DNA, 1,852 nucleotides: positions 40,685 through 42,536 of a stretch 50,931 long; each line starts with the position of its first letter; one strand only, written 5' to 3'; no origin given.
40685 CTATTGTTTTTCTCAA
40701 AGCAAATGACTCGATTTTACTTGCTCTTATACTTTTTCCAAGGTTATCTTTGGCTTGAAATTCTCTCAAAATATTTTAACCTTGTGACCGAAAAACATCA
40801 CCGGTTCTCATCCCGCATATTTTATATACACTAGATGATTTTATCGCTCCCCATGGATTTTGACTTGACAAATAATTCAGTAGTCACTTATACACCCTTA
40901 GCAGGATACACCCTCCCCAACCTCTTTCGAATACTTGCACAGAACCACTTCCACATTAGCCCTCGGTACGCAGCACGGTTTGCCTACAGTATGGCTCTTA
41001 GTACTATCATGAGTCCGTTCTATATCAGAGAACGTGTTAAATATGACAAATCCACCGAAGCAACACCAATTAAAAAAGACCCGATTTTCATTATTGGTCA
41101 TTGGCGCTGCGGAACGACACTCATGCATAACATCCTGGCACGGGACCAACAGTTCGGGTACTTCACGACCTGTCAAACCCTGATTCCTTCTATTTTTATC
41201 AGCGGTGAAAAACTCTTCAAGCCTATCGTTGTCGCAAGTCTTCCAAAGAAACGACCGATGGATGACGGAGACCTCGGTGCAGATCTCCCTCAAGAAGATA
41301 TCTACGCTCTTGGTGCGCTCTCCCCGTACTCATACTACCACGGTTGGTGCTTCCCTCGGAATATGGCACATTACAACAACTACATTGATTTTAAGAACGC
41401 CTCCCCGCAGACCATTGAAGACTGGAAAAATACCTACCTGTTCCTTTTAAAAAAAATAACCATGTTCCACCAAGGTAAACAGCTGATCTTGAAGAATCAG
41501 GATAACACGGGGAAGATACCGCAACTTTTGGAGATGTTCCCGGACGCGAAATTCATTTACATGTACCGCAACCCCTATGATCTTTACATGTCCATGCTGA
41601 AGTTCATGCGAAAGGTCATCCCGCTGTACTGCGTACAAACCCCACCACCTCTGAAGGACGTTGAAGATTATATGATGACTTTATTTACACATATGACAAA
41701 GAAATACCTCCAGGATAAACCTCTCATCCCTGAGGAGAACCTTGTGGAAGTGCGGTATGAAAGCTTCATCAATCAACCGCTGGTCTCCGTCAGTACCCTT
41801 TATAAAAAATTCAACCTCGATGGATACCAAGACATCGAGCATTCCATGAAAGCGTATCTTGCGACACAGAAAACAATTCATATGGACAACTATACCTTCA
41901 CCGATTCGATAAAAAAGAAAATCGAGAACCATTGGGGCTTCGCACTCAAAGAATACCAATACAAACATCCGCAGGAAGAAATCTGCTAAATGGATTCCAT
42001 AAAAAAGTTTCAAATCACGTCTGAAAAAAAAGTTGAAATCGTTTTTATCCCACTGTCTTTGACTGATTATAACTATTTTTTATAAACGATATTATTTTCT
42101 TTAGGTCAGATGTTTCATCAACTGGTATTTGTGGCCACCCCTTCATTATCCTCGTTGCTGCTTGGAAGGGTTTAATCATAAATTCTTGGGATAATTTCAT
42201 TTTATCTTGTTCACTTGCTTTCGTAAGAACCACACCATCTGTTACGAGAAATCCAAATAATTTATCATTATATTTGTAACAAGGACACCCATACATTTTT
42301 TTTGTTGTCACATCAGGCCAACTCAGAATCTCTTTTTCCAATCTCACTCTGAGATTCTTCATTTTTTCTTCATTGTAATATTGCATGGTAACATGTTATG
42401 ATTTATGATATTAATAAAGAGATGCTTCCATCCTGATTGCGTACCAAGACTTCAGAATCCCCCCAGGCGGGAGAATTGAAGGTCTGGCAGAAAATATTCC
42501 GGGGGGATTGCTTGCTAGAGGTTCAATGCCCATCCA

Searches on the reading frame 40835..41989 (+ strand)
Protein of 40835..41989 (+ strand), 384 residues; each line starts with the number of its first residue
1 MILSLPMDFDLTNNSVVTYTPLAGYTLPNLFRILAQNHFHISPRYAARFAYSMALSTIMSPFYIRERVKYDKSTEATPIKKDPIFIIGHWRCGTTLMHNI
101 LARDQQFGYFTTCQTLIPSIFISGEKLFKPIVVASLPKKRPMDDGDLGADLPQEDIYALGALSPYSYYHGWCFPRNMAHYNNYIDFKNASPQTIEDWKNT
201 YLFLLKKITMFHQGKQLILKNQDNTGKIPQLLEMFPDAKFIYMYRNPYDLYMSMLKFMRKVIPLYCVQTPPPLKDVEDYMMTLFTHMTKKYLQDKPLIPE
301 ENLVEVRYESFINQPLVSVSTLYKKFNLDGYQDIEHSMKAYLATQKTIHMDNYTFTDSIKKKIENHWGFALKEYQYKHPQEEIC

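Call 13: find_encoding_contigs(protein=window:40835-41989:+, flank=10000, max_places=6)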
Protein window:40835-41989:+ (384 aa): 3 contigs read that carry it; 1 place shown.
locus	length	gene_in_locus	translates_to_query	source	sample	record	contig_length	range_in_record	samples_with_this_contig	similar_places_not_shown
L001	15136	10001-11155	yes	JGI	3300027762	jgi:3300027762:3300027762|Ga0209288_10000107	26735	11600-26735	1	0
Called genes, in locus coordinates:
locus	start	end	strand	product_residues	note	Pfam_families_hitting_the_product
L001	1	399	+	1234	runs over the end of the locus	PF04151:PPC (weak)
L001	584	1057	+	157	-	PF12675:DUF3795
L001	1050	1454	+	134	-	PF12675:DUF3795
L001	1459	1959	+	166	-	PF01035:DNA_binding_1 (weak)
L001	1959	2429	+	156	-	PF20603:Bact_hydrolase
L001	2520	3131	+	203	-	PF01872:RibD_C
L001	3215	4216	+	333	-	PF27245:AF_0692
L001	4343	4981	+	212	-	-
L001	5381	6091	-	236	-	-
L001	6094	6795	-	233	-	PF24686:FLQE3_permease, PF12698:ABC2_membrane_3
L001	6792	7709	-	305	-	PF00005:ABC_tran, PF13304:AAA_21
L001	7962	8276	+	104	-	-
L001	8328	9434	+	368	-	PF01244:Peptidase_M19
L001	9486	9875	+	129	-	-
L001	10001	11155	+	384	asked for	PF13469:Sulfotransfer_3, PF17784:Sulfotransfer_4 (weak), PF00685:Sulfotransfer_1 (weak)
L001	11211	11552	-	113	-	PF04237:YjbR (faint), PF04993:TfoX_N (weak)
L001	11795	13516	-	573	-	PF05935:Arylsulfotrans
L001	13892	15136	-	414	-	?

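Call 14: search_protein_families(library=pfam, proteins=[window:40835-41989:+])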
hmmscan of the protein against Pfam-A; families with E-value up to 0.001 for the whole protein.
window:40835-41989:+ (384 aa): 3 families
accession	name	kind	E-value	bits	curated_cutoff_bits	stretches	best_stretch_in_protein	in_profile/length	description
PF13469.12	Sulfotransfer_3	-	1.6e-26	94.4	27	1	83-332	1-215/216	Sulfotransferase family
PF00685.33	Sulfotransfer_1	-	7.6e-08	32.5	22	1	234-329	87-182/255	Sulfotransferase domain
PF17784.7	Sulfotransfer_4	-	1.5e-06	28.6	22.8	1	228-295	81-151/215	Sulfotransferase domain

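Call 25: find_homologous_proteins(query=L001:11795-13516:-, max_evalue=1e-20)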
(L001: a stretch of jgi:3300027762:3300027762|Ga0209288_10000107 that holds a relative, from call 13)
Query L001:11795-13516:- (573 aa): 7997 proteins with E <= 1e-20 among 8000 candidates; the best 120 are listed.
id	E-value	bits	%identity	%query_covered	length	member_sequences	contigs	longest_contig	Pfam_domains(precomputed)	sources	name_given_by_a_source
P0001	0.0e+0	1237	89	100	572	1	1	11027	PF05935.18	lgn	-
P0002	0.0e+0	1228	89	100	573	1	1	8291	PF05935.18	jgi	jgi:hypothetical protein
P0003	0.0e+0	1228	88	100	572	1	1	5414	PF05935.18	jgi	jgi:hypothetical protein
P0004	0.0e+0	1226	89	100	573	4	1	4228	PF05935.18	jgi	jgi:hypothetical protein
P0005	0.0e+0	1225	89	100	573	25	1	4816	PF05935.18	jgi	jgi:hypothetical protein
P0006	0.0e+0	1222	88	100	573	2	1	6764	PF05935.18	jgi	jgi:hypothetical protein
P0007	0.0e+0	1219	88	99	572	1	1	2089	PF05935.18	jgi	-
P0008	0.0e+0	1187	86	98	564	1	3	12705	PF05935.18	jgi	jgi:hypothetical protein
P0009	0.0e+0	1187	85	99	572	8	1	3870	PF05935.18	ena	-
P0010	0.0e+0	1183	86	99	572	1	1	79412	PF05935.18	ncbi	-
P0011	0.0e+0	1175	83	100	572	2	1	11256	PF05935.18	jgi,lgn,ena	-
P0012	0.0e+0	1174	84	100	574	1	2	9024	PF05935.18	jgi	jgi:hypothetical protein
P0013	0.0e+0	1170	85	100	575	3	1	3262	PF05935.18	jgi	-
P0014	0.0e+0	1169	85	98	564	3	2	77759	PF05935.18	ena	-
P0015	0.0e+0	1156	83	100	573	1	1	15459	PF05935.18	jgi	jgi:hypothetical protein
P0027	0.0e+0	1072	78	100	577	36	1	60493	PF05935.18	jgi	-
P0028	0.0e+0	1071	77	100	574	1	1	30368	PF05935.18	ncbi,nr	ncbi:MAG: aryl-sulfate sulfotransferase [Candidatus Thermoplasmatota archaeon]|nr:aryl-sulfate sulfo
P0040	0.0e+0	1018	75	100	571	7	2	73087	PF05935.18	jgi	jgi:hypothetical protein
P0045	3.9e-283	959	72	100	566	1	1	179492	PF05935.18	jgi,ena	jgi:hypothetical protein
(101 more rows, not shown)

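Call 26: find_encoding_contigs(protein=P0010, flank=10000, max_places=3)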
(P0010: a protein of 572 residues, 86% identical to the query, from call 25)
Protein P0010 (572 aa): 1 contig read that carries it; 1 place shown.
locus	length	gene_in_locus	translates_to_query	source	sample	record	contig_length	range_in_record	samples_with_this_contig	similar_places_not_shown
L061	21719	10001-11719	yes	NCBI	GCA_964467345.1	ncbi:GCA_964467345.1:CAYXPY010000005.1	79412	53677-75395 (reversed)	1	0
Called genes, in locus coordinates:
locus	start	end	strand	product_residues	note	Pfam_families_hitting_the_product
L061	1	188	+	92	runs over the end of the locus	-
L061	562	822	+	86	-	PF12840:HTH_20, PF01022:HTH_5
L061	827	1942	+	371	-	PF03773:ArsP_1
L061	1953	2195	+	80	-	PF13192:Thioredoxin_3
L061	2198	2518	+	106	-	PF02627:CMD (weak)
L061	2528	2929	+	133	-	PF10865:DUF2703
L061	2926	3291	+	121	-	PF08859:DGC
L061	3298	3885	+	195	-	-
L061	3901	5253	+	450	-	PF00578:AhpC-TSA (weak), PF02683:DsbD_TM, PF13386:DsbD_2 (weak)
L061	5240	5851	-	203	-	-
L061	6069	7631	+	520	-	-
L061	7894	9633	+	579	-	PF05935:Arylsulfotrans (weak)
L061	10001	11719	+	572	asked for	PF05935:Arylsulfotrans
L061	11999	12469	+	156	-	PF12724:Flavodoxin_5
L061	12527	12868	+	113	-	PF04237:YjbR (weak), PF04993:TfoX_N (weak)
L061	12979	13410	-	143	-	-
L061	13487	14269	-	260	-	PF02535:Zip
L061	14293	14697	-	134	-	PF01475:FUR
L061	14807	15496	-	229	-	PF00578:AhpC-TSA, PF08534:Redoxin, PF10417:1-cysPrx_C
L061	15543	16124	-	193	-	PF00210:Ferritin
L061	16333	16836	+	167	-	-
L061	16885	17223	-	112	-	-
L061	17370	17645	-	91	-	PF14947:HTH_45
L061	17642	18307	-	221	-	-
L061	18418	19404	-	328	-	PF27245:AF_0692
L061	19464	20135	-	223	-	PF01872:RibD_C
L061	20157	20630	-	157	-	PF20603:Bact_hydrolase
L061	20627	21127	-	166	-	PF01035:DNA_binding_1 (weak)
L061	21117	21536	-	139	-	PF12675:DUF3795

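Call 27: find_encoding_contigs(protein=P0028, flank=10000, max_places=3)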
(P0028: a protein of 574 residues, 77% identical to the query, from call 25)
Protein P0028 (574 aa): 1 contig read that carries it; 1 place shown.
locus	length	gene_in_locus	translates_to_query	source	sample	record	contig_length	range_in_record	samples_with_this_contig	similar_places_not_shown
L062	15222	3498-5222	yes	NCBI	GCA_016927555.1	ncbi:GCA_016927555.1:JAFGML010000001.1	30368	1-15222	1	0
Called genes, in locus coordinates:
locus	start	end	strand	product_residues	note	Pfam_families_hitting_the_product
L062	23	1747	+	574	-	PF05935:Arylsulfotrans (weak)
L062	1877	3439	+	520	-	-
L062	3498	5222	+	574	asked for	PF05935:Arylsulfotrans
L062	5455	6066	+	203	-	PF18911:PKD_4, PF00801:PKD, PF16820:PKD_3 (faint), PF18981:InlK_D3 (faint), PF18911:PKD_4, PF00801:PKD, PF22352:K319L-like_PKD (weak)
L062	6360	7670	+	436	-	PF00520:Ion_trans, PF07885:Ion_trans_2, PF00027:cNMP_binding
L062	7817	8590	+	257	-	PF02535:Zip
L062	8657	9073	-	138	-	PF12641:Flavodoxin_3, PF12724:Flavodoxin_5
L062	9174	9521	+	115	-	PF04993:TfoX_N (weak), PF04237:YjbR (weak)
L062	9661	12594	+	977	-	PF05048:NosD, PF13229:Beta_helix, PF05048:NosD (weak), PF13229:Beta_helix (weak), PF05048:NosD, PF13229:Beta_helix, PF05048:NosD, PF13229:Beta_helix, +1 more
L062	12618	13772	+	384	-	PF17957:Big_7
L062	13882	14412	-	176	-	PF14321:DUF4382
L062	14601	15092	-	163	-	PF00801:PKD, PF18911:PKD_4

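Call 28: find_encoding_contigs(protein=P0045, flank=10000, max_places=3)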
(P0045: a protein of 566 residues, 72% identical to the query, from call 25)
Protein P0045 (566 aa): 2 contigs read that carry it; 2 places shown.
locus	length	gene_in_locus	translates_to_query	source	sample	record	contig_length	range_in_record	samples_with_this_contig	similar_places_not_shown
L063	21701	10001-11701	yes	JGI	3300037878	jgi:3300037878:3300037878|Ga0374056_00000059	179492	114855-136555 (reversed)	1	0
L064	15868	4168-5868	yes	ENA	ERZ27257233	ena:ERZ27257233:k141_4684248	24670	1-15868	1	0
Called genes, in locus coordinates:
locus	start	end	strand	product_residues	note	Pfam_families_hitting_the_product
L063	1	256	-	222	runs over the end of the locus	PF01066:CDP-OH_P_transf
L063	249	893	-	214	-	PF02666:PS_Dcarbxylase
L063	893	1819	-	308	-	PF09721:Exosortase_EpsH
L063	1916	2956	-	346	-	-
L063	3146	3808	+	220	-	PF02511:Thy1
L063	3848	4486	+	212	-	PF01872:RibD_C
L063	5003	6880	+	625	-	PF01364:Peptidase_C25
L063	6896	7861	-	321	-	PF01047:MarR (faint), PF12802:MarR_2 (faint), PF12840:HTH_20 (faint), PF13404:HTH_AsnC-type, PF13412:HTH_24, PF01399:PCI (faint), PF13404:HTH_AsnC-type, PF13412:HTH_24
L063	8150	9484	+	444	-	PF13537:GATase_7 (weak), PF00156:Pribosyltran (weak)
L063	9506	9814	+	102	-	-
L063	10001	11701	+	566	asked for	PF05935:Arylsulfotrans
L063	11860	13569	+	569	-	PF00343:Phosphorylase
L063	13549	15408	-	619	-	PF12439:GDE_N, PF06202:GDE_C, PF12899:Glyco_hydro_100 (faint)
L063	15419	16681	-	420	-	PF08323:Glyco_transf_5, PF13439:Glyco_transf_4, PF13579:Glyco_trans_4_4, PF20706:GT4-conflict, PF00534:Glycos_transf_1, PF13692:Glyco_trans_1_4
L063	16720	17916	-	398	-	PF03065:Glyco_hydro_57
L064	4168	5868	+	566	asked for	PF05935:Arylsulfotrans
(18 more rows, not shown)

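Call 30: find_encoding_contigs(protein=P0014, flank=10000, max_places=3)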
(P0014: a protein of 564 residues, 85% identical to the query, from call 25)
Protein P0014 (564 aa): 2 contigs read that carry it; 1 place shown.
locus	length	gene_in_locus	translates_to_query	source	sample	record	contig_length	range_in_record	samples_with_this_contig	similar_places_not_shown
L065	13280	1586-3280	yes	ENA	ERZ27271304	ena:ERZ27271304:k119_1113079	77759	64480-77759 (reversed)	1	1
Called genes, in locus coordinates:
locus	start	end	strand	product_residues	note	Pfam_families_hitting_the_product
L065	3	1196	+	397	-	?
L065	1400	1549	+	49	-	-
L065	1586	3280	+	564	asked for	PF05935:Arylsulfotrans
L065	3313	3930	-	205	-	-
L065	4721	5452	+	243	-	-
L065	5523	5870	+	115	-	PF04993:TfoX_N (weak)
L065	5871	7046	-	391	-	PF00685:Sulfotransfer_1 (weak), PF13469:Sulfotransfer_3, PF17784:Sulfotransfer_4 (weak)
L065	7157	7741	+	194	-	PF01613:Flavin_Reduct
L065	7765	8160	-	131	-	-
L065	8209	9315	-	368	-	PF01244:Peptidase_M19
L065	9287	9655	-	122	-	-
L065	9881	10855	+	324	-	PF00005:ABC_tran, PF13304:AAA_21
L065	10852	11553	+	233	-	PF24686:FLQE3_permease, PF12698:ABC2_membrane_3 (weak)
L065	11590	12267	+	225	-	PF12730:ABC2_membrane_4 (weak), PF12698:ABC2_membrane_3 (weak)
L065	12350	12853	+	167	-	-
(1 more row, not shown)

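Call 31: find_encoding_contigs(protein=P0027, flank=10000, max_places=3)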
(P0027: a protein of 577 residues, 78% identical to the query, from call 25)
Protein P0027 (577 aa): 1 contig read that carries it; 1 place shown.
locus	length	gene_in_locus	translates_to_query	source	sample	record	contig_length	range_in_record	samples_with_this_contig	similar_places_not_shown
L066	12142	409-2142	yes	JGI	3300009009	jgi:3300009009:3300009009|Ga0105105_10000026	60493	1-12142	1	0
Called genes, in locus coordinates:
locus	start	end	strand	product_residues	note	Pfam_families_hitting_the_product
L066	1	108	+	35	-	?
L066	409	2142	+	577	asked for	PF05935:Arylsulfotrans (weak)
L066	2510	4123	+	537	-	-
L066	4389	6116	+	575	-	PF05935:Arylsulfotrans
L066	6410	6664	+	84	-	-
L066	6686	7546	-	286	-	PF01048:PNP_UDP_1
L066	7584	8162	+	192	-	PF00156:Pribosyltran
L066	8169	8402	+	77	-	-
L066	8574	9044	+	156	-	PF12724:Flavodoxin_5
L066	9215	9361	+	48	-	PF26688:RHH_12 (weak)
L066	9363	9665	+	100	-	-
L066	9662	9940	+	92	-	-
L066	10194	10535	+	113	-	PF04237:YjbR (weak)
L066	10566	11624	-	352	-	PF00685:Sulfotransfer_1, PF13469:Sulfotransfer_3, PF17784:Sulfotransfer_4 (weak)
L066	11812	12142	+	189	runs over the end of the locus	PF01613:Flavin_Reduct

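Call 32: find_encoding_contigs(protein=P0040, flank=10000, max_places=3)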
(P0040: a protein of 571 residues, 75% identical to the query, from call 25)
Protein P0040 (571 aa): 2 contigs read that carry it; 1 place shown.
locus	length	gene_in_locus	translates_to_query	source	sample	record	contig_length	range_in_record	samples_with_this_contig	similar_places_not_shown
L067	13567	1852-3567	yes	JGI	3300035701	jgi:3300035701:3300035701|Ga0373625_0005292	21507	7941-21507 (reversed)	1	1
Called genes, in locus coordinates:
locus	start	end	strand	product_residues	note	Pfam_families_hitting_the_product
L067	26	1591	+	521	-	-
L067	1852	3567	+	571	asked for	PF05935:Arylsulfotrans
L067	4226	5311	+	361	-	PF14269:Arylsulfotran_2, PF05935:Arylsulfotrans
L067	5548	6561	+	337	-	PF07224:Chlorophyllase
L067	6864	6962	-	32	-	-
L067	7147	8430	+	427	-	PF02310:B12-binding, PF04055:Radical_SAM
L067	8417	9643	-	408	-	PF04389:Peptidase_M28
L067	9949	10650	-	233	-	PF06966:DUF1295 (weak), PF02544:Steroid_dh (weak), PF04191:PEMT, PF04140:ICMT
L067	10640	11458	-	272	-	PF02540:NAD_synthase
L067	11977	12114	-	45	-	PF09851:SHOCT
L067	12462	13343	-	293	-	PF05048:NosD, PF13229:Beta_helix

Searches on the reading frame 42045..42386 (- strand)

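Call 14: search_protein_families(library=pfam, proteins=[window:42045-42386:-])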
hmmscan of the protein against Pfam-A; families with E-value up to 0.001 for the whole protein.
window:42045-42386:- (113 aa): 2 families
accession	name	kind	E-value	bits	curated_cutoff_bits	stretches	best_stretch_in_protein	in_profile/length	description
PF04993.18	TfoX_N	-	1.1e-05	25.8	30.1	1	23-108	6-90/91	TfoX N-terminal domain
PF04237.18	YjbR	-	0.00012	23.1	30.1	1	21-107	1-87/88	YjbR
